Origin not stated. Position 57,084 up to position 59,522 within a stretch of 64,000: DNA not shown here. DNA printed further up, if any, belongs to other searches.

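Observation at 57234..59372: ABC-transporter substrate-binding protein carrying a dockerin: tethering of a solute receptor through a cohesin scaffold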

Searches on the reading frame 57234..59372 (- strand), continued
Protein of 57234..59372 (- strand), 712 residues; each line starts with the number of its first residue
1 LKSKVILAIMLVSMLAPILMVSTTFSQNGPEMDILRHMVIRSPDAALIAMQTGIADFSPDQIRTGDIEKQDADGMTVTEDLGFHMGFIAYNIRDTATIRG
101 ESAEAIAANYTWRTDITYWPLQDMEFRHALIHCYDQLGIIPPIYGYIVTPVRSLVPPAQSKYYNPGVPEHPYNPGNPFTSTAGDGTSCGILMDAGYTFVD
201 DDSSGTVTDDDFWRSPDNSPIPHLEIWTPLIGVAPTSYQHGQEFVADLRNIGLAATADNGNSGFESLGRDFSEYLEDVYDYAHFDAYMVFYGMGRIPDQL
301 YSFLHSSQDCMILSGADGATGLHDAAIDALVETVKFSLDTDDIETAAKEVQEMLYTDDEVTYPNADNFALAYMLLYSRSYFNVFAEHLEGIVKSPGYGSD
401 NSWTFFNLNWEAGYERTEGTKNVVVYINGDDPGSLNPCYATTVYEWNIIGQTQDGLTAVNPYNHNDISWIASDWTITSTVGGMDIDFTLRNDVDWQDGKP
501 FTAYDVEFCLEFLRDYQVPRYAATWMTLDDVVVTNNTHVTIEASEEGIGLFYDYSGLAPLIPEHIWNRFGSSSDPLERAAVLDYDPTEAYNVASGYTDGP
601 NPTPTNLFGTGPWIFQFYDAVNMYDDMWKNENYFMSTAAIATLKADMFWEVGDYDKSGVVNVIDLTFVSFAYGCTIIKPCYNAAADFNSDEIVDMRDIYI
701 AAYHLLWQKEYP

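Call 6: find_homologous_proteins(query=window:57234-59372:-, max_evalue=0.001)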
Query window:57234-59372:- (712 aa): 168 proteins with E <= 0.001 among 8000 candidates; the best 120 are listed.
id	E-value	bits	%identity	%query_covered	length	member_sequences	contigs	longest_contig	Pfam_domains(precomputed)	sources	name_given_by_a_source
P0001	0.0e+0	1655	100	99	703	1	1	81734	PF00496.28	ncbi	-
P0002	0.0e+0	1241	76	100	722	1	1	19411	PF00496.28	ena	-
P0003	0.0e+0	1234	78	99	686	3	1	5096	PF00496.28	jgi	-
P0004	0.0e+0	1209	75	100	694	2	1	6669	PF00496.28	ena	-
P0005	0.0e+0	1186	71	100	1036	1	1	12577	PF00404.25,PF00963.25,PF00496.28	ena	-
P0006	0.0e+0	1185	73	99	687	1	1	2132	PF00496.28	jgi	jgi:ABC-type transport system substrate-binding protein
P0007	0.0e+0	1163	73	100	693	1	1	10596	PF00496.28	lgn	-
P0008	0.0e+0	1157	73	99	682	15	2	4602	PF00496.28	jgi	jgi:ABC-type transport system substrate-binding protein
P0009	0.0e+0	1089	68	100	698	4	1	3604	PF00496.28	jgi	jgi:ABC-type transport system substrate-binding protein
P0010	0.0e+0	1083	69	100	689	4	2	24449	PF00496.28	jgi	jgi:ABC-type transport system substrate-binding protein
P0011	0.0e+0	1029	65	99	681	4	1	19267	PF00496.28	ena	-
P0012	0.0e+0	1022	67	96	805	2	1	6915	PF00496.28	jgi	-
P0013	0.0e+0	1015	67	96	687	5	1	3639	PF00496.28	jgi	jgi:ABC-type transport system substrate-binding protein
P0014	0.0e+0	1014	64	100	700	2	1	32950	PF00496.28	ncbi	ncbi:MAG: ABC transporter substrate-binding protein [Candidatus Bathyarchaeota archaeon]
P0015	5.3e-298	1009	65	100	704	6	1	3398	PF00496.28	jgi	jgi:ABC-type transport system substrate-binding protein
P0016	4.1e-297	1006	68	93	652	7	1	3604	PF00496.28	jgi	jgi:ABC-type transport system substrate-binding protein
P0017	2.0e-295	1000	62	100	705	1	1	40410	PF00404.25,PF00496.28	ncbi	-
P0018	2.5e-294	997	67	93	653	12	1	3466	PF00496.28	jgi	jgi:ABC-type transport system substrate-binding protein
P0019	2.8e-288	977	63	99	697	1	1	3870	PF00496.28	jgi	jgi:ABC-type transport system substrate-binding protein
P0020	3.2e-288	976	62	97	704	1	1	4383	PF00496.28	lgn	-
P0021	1.5e-287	974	61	96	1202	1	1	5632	PF01011.29,PF13360.14,PF13570.14,PF00496.28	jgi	jgi:outer membrane protein assembly factor BamB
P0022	2.8e-286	970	64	98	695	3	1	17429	PF00496.28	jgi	-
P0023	3.9e-286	969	61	96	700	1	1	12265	PF00496.28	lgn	-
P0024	1.0e-284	965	61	98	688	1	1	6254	PF00496.28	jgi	jgi:ABC-type transport system substrate-binding protein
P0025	3.8e-284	963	61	99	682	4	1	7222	PF00496.28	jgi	jgi:ABC-type transport system substrate-binding protein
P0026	5.1e-284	962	65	93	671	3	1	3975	PF00496.28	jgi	jgi:hypothetical protein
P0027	1.7e-271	921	59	100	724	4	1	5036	PF00496.28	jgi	jgi:ABC-type transport system substrate-binding protein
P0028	7.5e-264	896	57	98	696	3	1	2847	PF00496.28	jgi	-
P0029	1.8e-262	891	58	100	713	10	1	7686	PF00496.28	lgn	-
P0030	8.1e-262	889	57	100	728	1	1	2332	PF00496.28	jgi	jgi:ABC-type transport system substrate-binding protein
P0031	2.0e-261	888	59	96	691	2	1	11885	PF00496.28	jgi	-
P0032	4.9e-259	880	57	99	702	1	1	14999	PF00496.28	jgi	jgi:ABC-type transport system substrate-binding protein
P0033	1.8e-258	878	57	100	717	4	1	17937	PF00496.28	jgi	-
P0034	2.4e-258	878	57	99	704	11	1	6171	PF00496.28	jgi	-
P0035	2.7e-256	871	64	83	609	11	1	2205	PF00496.28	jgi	jgi:ABC-type transport system substrate-binding protein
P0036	3.2e-253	861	56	100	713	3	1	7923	PF00496.28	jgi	jgi:peptide/nickel transport system substrate-binding protein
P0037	3.6e-253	860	56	98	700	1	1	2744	PF00496.28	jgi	jgi:ABC-type transport system substrate-binding protein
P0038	1.1e-252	859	55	100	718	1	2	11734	PF00496.28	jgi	jgi:ABC-type transport system substrate-binding protein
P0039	1.6e-251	855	56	99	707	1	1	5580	PF00404.25,PF00496.28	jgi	jgi:ABC-type transport system substrate-binding protein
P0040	4.9e-251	853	55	98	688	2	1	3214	PF00404.25,PF00496.28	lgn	-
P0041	6.0e-251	853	56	100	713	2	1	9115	PF00496.28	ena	-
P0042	1.1e-250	852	56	97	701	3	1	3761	PF00496.28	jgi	jgi:ABC-type transport system substrate-binding protein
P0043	2.2e-250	851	56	100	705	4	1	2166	PF00496.28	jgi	jgi:ABC-type transport system substrate-binding protein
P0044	1.1e-247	842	56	96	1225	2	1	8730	PF01011.29,PF13360.14,PF13570.14,PF00496.28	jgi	jgi:outer membrane protein assembly factor BamB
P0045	3.5e-247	841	55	98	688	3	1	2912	PF00496.28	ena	-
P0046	3.6e-247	841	54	100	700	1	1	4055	PF00496.28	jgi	jgi:ABC-type transport system substrate-binding protein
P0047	9.4e-247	839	57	95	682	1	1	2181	PF00496.28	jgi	-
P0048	1.2e-246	839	54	100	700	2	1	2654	PF00404.25,PF00496.28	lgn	-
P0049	4.0e-246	837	70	74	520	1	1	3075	PF00496.28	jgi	jgi:hypothetical protein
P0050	3.3e-244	831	58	93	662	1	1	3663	PF00496.28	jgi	-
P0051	8.2e-244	830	54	100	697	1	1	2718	PF00404.25,PF00496.28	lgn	-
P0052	1.1e-243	829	54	100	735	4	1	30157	PF00496.28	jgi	jgi:ABC-type transport system substrate-binding protein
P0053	4.5e-242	824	53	100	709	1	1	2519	PF00496.28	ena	-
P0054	1.6e-241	822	53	100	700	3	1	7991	PF00404.25,PF00496.28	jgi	jgi:ABC-type transport system substrate-binding protein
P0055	1.1e-239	816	54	98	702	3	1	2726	PF00496.28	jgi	-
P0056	3.8e-235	801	53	98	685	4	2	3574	PF00404.25,PF00496.28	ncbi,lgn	-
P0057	2.8e-234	798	53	100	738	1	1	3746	PF00496.28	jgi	jgi:ABC-type transport system substrate-binding protein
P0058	1.3e-233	796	54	96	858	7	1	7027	PF00496.28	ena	-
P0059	2.9e-226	772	52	97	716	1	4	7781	PF00496.28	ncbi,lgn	-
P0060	2.7e-225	768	53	96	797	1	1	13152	PF18998.7,PF00496.28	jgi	jgi:ABC-type transport system substrate-binding protein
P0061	2.0e-223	762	55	93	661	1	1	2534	PF00496.28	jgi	-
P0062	8.4e-223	760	52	100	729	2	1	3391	PF00496.28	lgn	-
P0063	9.7e-223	760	51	97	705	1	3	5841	PF00404.25,PF00496.28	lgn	-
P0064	5.0e-219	748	60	78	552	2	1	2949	PF00496.28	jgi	-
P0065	1.1e-218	747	50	99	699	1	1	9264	PF00496.28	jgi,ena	-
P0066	4.2e-218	745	49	98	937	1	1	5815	PF00404.25,PF00963.25,PF00496.28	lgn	-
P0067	3.1e-217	742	50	100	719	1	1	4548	PF00496.28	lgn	-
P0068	4.0e-217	741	50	100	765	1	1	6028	PF00496.28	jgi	jgi:ABC-type transport system substrate-binding protein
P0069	3.0e-216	738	51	100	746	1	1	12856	PF00496.28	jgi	-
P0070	7.3e-216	737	50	96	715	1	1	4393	PF00496.28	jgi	-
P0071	3.3e-214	732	52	93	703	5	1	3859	PF00496.28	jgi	jgi:ABC-type transport system substrate-binding protein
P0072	9.7e-214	730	52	97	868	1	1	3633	PF00496.28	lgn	-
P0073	2.8e-213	729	52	99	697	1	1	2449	PF00496.28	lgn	-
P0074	7.4e-213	727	50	100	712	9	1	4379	PF00496.28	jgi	jgi:ABC-type transport system substrate-binding protein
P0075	2.0e-212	726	50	97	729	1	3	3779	PF00496.28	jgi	jgi:ABC-type transport system substrate-binding protein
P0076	7.6e-212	724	51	96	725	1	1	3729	PF00496.28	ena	-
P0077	1.4e-211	723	65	69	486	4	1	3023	PF00496.28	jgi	jgi:hypothetical protein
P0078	1.1e-208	713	43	99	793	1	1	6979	PF00404.25,PF00496.28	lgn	-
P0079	2.3e-206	706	49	98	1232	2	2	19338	PF00963.25,PF00496.28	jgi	jgi:ABC-type transport system substrate-binding protein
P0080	8.1e-206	704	66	69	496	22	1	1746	PF00496.28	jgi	jgi:ABC-type transport system substrate-binding protein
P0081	6.7e-200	684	55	83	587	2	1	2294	PF00496.28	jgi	jgi:ABC-type transport system substrate-binding protein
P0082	4.4e-193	662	47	99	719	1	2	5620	PF00496.28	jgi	jgi:ABC-type transport system substrate-binding protein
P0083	7.3e-193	661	62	69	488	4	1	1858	PF00496.28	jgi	jgi:ABC-type transport system substrate-binding protein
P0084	2.4e-189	649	48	92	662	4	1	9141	PF00404.25,PF00496.28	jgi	jgi:ABC-type transport system substrate-binding protein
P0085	3.1e-186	639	57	69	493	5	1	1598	PF00496.28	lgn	-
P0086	2.2e-184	633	60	66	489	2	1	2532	PF00496.28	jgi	jgi:ABC-type transport system substrate-binding protein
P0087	1.5e-183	630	44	96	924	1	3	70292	PF00404.25,PF00963.25,PF00496.28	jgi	jgi:ABC-type transport system substrate-binding protein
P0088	1.1e-182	627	46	97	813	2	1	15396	PF00496.28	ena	-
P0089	2.1e-180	620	44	100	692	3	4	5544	PF00496.28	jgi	jgi:hypothetical protein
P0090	1.6e-177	610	46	97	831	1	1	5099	PF00496.28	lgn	-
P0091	1.7e-177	610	62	62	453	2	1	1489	PF00404.25,PF00496.28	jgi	jgi:hypothetical protein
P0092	9.6e-177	608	44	99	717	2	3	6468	PF00404.25,PF00496.28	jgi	jgi:ABC-type transport system substrate-binding protein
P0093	6.8e-176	605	45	92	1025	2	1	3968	PF00496.28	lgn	-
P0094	8.4e-175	601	45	97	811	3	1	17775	PF00496.28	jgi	jgi:peptide/nickel transport system substrate-binding protein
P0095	1.6e-173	597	44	100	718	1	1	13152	PF00496.28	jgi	jgi:ABC-type transport system substrate-binding protein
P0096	1.7e-171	591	45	97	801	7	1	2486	PF00496.28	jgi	jgi:peptide/nickel transport system substrate-binding protein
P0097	2.4e-170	587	44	98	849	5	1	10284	PF00496.28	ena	-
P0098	3.5e-170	586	44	98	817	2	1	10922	PF00496.28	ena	-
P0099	2.1e-169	584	44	97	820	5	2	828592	PF00496.28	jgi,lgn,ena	-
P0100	5.4e-169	582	45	97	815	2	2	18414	PF00496.28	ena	-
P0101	6.4e-167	575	66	54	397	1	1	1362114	PF00496.28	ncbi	ncbi:MAG: hypothetical protein JSV58_03035, partial [Candidatus Bathyarchaeota archaeon]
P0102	1.1e-166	575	55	70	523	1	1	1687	PF00496.28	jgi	jgi:ABC-type transport system substrate-binding protein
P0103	9.1e-166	572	57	63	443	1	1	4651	PF00496.28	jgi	jgi:ABC-type transport system substrate-binding protein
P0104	3.0e-163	563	50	64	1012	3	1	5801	PF00496.28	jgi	jgi:ABC-type transport system substrate-binding protein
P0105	2.5e-161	557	48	67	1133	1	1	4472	PF00496.28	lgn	-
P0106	8.7e-161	555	43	97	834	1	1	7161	PF00496.28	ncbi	-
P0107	8.8e-160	552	42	100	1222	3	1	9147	PF00404.25,PF00496.28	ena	-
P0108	1.6e-159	551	41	99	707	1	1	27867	PF00496.28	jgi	jgi:peptide/nickel transport system substrate-binding protein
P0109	1.5e-155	538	41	100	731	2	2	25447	PF00496.28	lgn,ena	-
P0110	3.3e-155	537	40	100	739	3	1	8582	PF00404.25,PF00496.28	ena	-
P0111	7.6e-155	535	43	97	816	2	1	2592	PF00404.25,PF00496.28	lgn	-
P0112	1.5e-154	534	53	70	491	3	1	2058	PF00496.28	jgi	jgi:ABC-type transport system substrate-binding protein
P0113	1.1e-153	532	41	99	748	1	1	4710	PF00496.28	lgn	-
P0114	1.3e-153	531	41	97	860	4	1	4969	PF00496.28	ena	-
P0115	4.4e-153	530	41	97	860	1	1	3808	PF00496.28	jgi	jgi:ABC-type transport system substrate-binding protein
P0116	1.6e-152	528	50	71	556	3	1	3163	PF00496.28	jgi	jgi:hypothetical protein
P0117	1.5e-151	524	42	96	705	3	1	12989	PF00496.28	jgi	-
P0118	1.6e-151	524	53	69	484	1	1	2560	PF00496.28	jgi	jgi:ABC-type transport system substrate-binding protein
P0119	1.0e-150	522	40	99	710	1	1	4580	PF00496.28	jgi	jgi:peptide/nickel transport system substrate-binding protein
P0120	4.3e-150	520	42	96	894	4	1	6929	PF01183.27,PF00496.28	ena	-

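Call 26: predict_structure(alignment_id=A1)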
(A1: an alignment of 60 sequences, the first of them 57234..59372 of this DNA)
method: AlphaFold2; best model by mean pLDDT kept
length: 712 residues; sequences in the alignment: 60
mean_pLDDT: 92.2   pTM: 0.88
mean pLDDT of the five models: 92.2, 90.6, 90.2, 90.1, 89.7
residues with pLDDT >= 90: 595; 70-90: 83; 50-70: 22; < 50: 12
segments of 3 or more residues with pLDDT < 50: 15-24
pLDDT, mean of each block of 10 residues (from residue 1): 62 49 59 97 94 95 94 93 89 93 80 89 98 96 92 89 93 97 97 98 96 98 97 92 98 97 96 92 95 88 96 92 97 97 98 94 95 93 95 67 89 93 96 93 92 93 90 97 97 97 98 94 96 98 97 96 93 80 96 96 97 97 97 93 93 93 95 95 94 95 92 85
secondary structure, 60 per line:
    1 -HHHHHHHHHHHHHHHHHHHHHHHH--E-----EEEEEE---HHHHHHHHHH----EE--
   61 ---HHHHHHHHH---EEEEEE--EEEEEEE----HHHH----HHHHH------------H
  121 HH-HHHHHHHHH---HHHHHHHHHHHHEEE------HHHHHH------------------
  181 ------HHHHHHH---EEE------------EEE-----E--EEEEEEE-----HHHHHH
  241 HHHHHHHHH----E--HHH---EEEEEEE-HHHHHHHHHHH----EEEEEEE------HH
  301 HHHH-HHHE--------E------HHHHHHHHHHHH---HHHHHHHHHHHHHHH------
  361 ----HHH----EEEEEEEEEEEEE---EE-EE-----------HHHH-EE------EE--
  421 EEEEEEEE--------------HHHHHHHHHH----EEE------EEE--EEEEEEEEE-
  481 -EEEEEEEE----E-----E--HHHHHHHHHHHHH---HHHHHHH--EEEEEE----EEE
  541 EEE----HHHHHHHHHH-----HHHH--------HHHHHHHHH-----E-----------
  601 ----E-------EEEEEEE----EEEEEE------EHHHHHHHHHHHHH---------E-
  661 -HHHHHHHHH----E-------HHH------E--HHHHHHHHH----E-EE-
elements in order (helices of 4 or more, strands of 3 or more residues): H2-25 E34-39 H43-52 H64-72 E76-81 E84-90 H95-98 H103-107 H124-132 H136-147 E148-150 H157-162 H187-193 E197-199 E212-214 E223-229 H235-249 E263-269 H271-281 E286-292 H299-304 H325-336 H340-354 E372-384 H404-407 E421-428 H443-452 E457-459 E466-468 E471-479 E482-489 H503-515 H519-525 E528-533 E538-543 H548-557 H563-566 H575-583 E613-619 E624-629 H637-649 H662-670 H695-703

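Call 29: fold_search(model_id=the predicted structure, library=pdb)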
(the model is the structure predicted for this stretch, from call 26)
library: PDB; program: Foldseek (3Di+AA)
matches with E <= 10: 355; with E <= 0.001: 172
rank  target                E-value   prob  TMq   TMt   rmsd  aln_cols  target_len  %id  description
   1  5f1q_A                5.5e-14  1.00  0.36  0.49   3.6       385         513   14  Crystal Structure of Periplasmic Dipeptide Transport Protein from Yersinia pestis (released 2015-12-23)
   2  4oeu_A                1.7e-13  1.00  0.38  0.54   3.2       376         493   15  Crystal structure of NikZ from Campylobacter jejuni in complex with Ni(L-His) (released 2014-10-01)
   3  4oer_A                2.3e-13  1.00  0.33  0.45   5.6       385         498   18  Crystal structure of NikA from Brucella suis, unliganded form (released 2014-10-01)
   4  5f1q_B                2.4e-13  1.00  0.36  0.49   3.7       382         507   14  Crystal Structure of Periplasmic Dipeptide Transport Protein from Yersinia pestis (released 2015-12-23)
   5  1xoc_A                2.9e-13  1.00  0.38  0.53   3.5       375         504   15  The structure of the oligopeptide-binding protein, AppA, from Bacillus subtilis in complex with a nonapeptide. (released 2005-01-25)
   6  3drj_A                2.9e-13  1.00  0.34  0.43   5.9       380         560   11  Crystal structure of Lactococcal OppA co-crystallized with pTH-related peptide in an open conformation (released 2009-03-31)
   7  4pft_A                3.4e-13  1.00  0.37  0.49   4.1       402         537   16  Crystal structure of mannobiose bound oligopeptide ABC transporter, periplasmic oligopeptide-binding protein (TM1223)  (released 2014-09-17)
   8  8efz_A                4.6e-13  1.00  0.36  0.52   3.5       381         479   16  Crystal structure of CcNikZ-II, apoprotein (released 2024-03-13)
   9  1vr5_A                4.8e-13  1.00  0.37  0.48   4.0       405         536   17  Crystal structure of Oligopeptide ABC transporter, periplasmic oligopeptide-binding (TM1223) from THERMOTOGA MARITIMA  (released 2005-03-08)
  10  4pft_B                4.8e-13  1.00  0.37  0.48   4.3       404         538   16  Crystal structure of mannobiose bound oligopeptide ABC transporter, periplasmic oligopeptide-binding protein (TM1223)  (released 2014-09-17)
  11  5u4o                  5.1e-13  1.00  0.34  0.49   4.5       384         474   13  A 2.05A X-Ray Structureof A Bacterial Extracellular Solute-binding Protein, family 5 for Bacillus anthracis str. Ames (released 2017-03-08)
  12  3drg_A                5.1e-13  1.00  0.37  0.46   4.5       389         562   12  Lactococcal OppA complexed with bradykinin in the closed conformation (released 2009-03-31)
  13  3rya_A                5.1e-13  1.00  0.37  0.47   4.8       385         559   14  Lactococcal OppA complexed with SLSQLSSQS (released 2011-06-29)
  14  1dpe                  5.1e-13  1.00  0.31  0.42   5.7       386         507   14  DIPEPTIDE-BINDING PROTEIN (released 1996-08-17)
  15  4oet_A                6.1e-13  1.00  0.38  0.53   3.0       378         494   15  Crystal structure of NikZ from Campylobacter jejuni, unliganded form (released 2014-10-01)
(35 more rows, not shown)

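Call 31: find_encoding_contigs(protein=P0017, flank=10000, max_places=3)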
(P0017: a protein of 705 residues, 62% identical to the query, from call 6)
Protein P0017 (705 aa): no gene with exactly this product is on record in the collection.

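Call 32: find_encoding_contigs(protein=P0014, flank=10000, max_places=3)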
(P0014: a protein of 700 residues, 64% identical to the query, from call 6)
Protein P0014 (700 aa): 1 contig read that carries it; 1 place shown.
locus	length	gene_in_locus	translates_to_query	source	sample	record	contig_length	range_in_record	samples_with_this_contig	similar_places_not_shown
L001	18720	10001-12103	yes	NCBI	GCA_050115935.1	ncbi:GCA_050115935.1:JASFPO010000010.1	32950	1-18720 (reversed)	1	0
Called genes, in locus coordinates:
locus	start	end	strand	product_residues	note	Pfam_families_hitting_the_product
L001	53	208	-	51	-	PF00832:Ribosomal_L39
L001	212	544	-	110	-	PF01984:dsDNA_bind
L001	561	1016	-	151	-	PF01090:Ribosomal_S19e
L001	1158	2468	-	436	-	PF00483:NTP_transferase, PF00132:Hexapep (faint), PF25084:LbH_EIF2B, PF25087:GMPPB_C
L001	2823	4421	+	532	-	PF00963:Cohesin (weak)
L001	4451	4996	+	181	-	PF00404:Dockerin_1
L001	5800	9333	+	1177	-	PF13191:AAA_16, PF13401:AAA_22 (faint), PF10602:RPN7 (faint), PF24885:TPR_NPHP3 (weak), PF28559:TPR_SusR, PF13424:TPR_12, PF17874:TPR_MalT, PF13424:TPR_12, +10 more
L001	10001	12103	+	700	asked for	PF00496:SBP_bac_5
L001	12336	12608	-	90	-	PF14947:HTH_45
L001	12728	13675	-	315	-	PF01171:ATP_bind_3, PF03054:tRNA_Me_trans (weak)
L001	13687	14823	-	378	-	PF02163:Peptidase_M50, PF13180:PDZ_2 (weak)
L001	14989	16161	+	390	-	PF05977:MFS_3, PF07690:MFS_1, PF12832:MFS_1_like, PF07690:MFS_1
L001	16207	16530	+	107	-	PF03091:CutA1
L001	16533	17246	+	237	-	-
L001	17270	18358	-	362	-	PF26356:Pelota_N, PF03465:eRF1_3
